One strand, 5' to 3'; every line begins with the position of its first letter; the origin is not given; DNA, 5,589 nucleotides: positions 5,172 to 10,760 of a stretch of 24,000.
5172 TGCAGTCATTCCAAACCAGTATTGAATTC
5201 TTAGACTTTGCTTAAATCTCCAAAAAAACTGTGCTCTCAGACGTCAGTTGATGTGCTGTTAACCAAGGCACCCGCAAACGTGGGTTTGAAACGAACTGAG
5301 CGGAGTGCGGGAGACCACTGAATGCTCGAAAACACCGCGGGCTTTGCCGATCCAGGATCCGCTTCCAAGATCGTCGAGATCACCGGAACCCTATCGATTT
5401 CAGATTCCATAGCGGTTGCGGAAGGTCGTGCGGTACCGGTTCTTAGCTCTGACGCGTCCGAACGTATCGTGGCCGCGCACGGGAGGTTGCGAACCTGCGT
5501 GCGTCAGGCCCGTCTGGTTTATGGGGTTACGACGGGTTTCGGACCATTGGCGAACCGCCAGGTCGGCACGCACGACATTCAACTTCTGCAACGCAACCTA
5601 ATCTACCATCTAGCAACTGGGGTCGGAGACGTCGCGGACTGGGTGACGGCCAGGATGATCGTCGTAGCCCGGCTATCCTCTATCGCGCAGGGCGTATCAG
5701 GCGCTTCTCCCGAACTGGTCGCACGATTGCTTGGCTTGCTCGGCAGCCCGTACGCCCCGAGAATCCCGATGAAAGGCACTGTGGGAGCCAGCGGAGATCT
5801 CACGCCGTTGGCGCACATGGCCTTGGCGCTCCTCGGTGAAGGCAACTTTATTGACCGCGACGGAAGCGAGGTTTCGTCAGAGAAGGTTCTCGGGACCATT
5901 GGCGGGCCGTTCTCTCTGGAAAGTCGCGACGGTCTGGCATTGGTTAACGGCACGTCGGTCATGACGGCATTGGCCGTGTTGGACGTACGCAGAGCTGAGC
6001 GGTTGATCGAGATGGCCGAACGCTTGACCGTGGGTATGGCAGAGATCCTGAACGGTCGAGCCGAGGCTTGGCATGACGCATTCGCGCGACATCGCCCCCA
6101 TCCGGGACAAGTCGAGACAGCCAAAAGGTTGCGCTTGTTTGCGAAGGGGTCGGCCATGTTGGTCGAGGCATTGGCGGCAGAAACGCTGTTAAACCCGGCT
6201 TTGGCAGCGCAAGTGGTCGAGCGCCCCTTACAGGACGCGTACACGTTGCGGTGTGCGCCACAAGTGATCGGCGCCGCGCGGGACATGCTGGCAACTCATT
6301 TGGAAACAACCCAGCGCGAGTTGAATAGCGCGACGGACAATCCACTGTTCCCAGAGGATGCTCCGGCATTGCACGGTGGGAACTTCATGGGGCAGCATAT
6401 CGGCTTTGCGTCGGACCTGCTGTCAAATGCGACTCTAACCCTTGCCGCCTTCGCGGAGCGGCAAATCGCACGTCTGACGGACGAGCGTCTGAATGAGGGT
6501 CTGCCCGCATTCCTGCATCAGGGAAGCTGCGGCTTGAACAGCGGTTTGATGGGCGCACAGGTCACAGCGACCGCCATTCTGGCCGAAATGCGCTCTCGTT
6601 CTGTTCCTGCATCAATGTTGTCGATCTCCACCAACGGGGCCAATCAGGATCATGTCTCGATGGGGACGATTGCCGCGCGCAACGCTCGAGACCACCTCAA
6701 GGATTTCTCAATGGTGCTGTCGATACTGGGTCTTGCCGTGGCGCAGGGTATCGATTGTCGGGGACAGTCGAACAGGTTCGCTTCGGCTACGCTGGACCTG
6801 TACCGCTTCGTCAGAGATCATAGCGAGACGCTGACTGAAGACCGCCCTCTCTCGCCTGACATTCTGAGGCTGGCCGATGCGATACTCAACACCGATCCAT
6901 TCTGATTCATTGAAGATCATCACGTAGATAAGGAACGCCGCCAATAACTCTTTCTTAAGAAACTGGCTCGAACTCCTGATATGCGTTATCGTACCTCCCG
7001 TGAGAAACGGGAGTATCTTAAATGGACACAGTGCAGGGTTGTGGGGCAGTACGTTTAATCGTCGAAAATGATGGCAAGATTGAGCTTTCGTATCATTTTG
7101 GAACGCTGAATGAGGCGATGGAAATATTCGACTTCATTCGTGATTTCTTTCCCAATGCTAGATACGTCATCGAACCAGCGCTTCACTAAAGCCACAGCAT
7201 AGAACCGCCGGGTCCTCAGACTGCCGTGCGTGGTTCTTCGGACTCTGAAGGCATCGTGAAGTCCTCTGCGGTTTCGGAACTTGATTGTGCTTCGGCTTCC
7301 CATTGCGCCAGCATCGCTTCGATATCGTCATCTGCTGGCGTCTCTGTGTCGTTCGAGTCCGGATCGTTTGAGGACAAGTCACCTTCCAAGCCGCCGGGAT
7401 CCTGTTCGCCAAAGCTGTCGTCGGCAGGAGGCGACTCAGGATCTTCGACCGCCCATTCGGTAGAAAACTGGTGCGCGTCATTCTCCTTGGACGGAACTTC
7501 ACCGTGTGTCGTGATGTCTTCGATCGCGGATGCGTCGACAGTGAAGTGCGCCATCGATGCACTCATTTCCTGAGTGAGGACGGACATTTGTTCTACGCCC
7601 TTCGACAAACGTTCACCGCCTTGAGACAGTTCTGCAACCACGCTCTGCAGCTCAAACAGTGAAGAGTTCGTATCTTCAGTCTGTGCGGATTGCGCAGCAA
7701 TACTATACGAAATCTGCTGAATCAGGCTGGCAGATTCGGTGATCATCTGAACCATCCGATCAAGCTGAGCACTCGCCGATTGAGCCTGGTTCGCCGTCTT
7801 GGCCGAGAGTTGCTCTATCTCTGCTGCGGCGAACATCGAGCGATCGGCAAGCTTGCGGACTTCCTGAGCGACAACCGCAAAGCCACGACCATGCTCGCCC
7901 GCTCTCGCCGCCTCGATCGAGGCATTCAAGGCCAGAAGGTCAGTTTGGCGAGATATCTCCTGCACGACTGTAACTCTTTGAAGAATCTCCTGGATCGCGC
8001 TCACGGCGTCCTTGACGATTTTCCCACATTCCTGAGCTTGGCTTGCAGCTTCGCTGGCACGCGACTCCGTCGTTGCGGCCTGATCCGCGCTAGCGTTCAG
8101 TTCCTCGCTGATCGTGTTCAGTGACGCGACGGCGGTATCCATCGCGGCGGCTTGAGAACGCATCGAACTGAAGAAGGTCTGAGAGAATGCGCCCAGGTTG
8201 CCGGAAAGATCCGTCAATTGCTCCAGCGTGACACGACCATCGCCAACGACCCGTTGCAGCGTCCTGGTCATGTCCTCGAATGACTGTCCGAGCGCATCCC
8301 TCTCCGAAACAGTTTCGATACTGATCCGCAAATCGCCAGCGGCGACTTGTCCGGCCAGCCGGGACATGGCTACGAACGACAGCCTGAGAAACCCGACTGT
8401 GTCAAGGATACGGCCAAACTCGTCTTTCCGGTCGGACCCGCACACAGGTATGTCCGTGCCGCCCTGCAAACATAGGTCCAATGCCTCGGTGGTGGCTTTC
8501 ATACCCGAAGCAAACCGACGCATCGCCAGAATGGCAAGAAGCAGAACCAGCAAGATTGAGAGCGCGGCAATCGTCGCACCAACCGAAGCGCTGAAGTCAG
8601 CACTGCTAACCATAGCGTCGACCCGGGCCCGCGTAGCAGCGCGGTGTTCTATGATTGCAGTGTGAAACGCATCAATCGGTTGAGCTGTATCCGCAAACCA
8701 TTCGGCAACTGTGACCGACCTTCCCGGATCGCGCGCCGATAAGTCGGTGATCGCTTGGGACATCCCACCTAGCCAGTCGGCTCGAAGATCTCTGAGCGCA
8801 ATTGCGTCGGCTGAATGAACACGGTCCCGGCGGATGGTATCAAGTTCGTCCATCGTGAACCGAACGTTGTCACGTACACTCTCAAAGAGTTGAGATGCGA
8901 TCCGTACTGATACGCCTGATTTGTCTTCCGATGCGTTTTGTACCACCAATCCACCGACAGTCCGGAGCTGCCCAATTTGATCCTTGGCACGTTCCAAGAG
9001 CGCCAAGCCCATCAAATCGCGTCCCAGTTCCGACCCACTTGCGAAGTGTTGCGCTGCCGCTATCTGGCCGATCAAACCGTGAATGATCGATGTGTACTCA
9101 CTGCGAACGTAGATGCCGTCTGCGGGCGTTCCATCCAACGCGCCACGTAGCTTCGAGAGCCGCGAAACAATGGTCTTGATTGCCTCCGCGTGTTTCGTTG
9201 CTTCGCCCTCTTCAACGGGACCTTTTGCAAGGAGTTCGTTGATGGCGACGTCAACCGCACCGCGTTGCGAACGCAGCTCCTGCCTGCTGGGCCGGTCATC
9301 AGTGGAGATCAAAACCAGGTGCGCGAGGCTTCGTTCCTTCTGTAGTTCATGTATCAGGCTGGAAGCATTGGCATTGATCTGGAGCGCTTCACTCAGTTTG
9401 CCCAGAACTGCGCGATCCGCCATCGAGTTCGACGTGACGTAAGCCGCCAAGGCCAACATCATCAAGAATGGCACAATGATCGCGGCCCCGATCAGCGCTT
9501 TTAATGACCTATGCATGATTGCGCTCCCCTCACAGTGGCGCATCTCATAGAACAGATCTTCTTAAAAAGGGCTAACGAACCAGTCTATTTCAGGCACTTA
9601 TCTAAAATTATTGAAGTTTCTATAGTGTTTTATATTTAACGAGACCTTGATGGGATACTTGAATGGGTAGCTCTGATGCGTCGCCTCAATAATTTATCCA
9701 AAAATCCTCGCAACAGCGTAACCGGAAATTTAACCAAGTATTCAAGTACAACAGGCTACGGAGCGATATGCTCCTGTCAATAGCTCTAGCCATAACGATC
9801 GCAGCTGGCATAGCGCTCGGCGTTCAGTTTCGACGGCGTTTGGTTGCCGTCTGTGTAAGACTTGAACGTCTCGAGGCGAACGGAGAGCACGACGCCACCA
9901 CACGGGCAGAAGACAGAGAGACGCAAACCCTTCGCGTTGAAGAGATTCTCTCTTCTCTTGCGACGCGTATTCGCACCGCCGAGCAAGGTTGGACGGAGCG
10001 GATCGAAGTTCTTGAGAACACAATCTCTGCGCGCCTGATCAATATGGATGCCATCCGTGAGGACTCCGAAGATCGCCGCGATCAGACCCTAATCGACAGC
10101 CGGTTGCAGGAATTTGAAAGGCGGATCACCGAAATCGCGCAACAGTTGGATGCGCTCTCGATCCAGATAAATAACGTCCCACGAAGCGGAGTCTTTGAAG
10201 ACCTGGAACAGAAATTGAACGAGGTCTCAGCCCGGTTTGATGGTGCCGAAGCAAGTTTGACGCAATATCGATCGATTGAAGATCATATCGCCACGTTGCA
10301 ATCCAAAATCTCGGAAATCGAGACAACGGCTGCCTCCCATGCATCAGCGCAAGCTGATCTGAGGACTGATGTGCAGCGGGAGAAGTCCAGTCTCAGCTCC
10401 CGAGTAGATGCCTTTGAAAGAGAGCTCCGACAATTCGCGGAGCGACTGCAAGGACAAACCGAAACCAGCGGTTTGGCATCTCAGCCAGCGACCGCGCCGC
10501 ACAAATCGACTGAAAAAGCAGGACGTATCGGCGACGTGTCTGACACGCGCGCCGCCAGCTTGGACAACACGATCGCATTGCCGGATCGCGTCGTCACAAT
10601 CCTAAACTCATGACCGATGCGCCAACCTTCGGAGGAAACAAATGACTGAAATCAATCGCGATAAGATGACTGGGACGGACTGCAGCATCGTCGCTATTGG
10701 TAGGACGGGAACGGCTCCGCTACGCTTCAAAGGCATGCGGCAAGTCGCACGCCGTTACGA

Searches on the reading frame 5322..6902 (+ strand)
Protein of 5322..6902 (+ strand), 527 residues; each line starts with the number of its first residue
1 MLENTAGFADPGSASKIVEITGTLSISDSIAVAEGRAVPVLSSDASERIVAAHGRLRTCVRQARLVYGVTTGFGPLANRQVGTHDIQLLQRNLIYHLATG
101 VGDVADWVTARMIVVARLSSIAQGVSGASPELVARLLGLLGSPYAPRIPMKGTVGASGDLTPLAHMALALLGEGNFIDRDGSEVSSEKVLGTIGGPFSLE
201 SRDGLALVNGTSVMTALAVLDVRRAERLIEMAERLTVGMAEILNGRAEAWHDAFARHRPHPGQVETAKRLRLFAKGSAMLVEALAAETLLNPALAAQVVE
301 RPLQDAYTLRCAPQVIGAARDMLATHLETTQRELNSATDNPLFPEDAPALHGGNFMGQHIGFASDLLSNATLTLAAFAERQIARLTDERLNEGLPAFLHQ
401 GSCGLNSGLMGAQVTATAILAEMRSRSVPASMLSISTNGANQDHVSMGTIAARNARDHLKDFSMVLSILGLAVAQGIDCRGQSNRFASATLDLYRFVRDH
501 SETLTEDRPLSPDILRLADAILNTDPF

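Call 4: search_protein_families(library=pfam, proteins=[window:5322-6902:+], max_evalue=1)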
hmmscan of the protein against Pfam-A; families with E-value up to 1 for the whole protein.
window:5322-6902:+ (527 aa): 2 families
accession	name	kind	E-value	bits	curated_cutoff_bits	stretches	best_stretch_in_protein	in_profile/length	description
PF00221.24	Lyase_aromatic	-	1.1e-140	469.8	27.3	1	24-498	1-465/466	Aromatic amino acid lyase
PF14706.11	Tnp_DNA_bind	-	0.15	12.3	24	0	220-255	13-48/58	Transposase DNA-binding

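Call 5: search_protein_families(library=ncbifam, proteins=[window:5322-6902:+], max_evalue=1)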
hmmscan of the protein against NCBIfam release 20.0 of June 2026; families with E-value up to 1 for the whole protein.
window:5322-6902:+ (527 aa): 8 families
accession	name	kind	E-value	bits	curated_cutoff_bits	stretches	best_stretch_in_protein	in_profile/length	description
NF006871.0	PRK09367.1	subfamily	1e-128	430.2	524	1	21-522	8-493/505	histidine ammonia-lyase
TIGR01225.1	hutH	equivalog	1.8e-124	416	539.15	1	22-520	6-488/506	histidine ammonia-lyase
TIGR03832.1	Tyr_2_3_mutase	equivalog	2.5e-114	382.6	501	1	25-520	7-506/507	tyrosine 2,3-aminomutase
NF053541.1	FlxA_rubin_TAL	equivalog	5.2e-104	348.4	700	1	41-520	18-495/498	flexirubin biosynthesis tyrosine ammonia-lyase FlxA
TIGR04475.1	Phe_D_beta_mut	equivalog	1.9e-102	343.6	800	1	22-521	8-509/510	phenylalanine aminomutase (D-beta-phenylalanine forming)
NF041222.1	BagA_FevW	exception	3.3e-78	263.6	1000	1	41-518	26-511/529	bagremycin/ferroverdin biosynthesis tyrosine ammonia-lyase BagA/FevW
TIGR01226.1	phe_am_lyase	equivalog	7.7e-74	249.2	519.15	1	14-488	29-509/680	phenylalanine ammonia-lyase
TIGR04473.1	taxol_Phe_23mut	exception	3.8e-54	184.1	1250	1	56-481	69-498/687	phenylalanine aminomutase (L-beta-phenylalanine forming)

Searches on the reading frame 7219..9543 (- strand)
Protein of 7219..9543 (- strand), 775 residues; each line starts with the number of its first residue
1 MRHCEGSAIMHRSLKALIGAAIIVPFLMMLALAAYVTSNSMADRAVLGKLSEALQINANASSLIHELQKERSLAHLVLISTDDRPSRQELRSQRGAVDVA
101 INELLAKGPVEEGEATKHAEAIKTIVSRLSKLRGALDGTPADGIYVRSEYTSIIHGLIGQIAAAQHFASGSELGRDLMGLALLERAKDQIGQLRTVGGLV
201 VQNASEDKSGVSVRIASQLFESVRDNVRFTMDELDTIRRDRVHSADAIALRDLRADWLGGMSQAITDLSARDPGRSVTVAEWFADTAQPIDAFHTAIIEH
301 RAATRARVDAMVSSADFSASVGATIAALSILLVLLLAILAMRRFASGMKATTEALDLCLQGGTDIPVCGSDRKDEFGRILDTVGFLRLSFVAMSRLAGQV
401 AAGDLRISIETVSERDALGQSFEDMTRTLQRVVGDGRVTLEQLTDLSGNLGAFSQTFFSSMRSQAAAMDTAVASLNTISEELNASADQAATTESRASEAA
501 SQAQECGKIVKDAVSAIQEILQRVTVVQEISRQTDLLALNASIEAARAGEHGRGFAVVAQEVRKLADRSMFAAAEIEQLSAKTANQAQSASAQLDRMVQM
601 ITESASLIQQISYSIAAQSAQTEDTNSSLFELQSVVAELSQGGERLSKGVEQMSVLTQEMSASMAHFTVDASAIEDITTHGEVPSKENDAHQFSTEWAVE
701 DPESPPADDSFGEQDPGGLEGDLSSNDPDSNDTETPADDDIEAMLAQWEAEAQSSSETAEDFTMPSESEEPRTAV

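Call 111: search_protein_families(library=pfam, proteins=[window:7219-9543:-], max_evalue=0.001)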
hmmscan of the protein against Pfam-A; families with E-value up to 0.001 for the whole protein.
window:7219-9543:- (775 aa): 2 families
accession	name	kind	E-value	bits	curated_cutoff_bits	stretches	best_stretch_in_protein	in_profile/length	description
PF00015.26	MCPsignal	-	7.6e-32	111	34.6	1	496-656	4-171/172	Methyl-accepting chemotaxis protein (MCP) signalling domain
PF08376.15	NIT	-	1.9e-19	71.4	24.9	1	63-295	2-229/239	Nitrate and nitrite sensing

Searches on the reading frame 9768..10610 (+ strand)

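Call 59: search_protein_families(library=pfam, proteins=[window:9768-10610:+], max_evalue=0.01)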
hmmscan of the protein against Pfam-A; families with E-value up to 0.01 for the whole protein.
window:9768-10610:+ (281 aa): 7 families
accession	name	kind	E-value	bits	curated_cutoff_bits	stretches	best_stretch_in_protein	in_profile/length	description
PF10805.13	DUF2730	-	0.00021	21.8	24.9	1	115-170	37-92/102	Protein of unknown function (DUF2730)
PF04513.17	Baculo_PEP_C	-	0.0005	20.6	38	0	114-189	41-109/140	Baculovirus polyhedron envelope protein, PEP, C terminus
PF06160.17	EzrA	-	0.00064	18.6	39.6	1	123-231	304-406/557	Septation ring formation regulator, EzrA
PF16326.10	ABC_tran_CTD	-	0.0018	18.9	32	0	167-216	10-60/69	ABC transporter C-terminal domain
PF23991.1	DUF7310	-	0.008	17.1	40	1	77-156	3-80/83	Coiled-coil region of unknown function (DUF7310)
PF05531.17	NPV_P10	-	0.0082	17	29.8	0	119-166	12-60/75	Nucleopolyhedrovirus P10 protein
PF07352.17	Phage_Mu_Gam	-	0.0099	16.3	28.3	0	173-228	10-62/149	Bacteriophage Mu Gam like protein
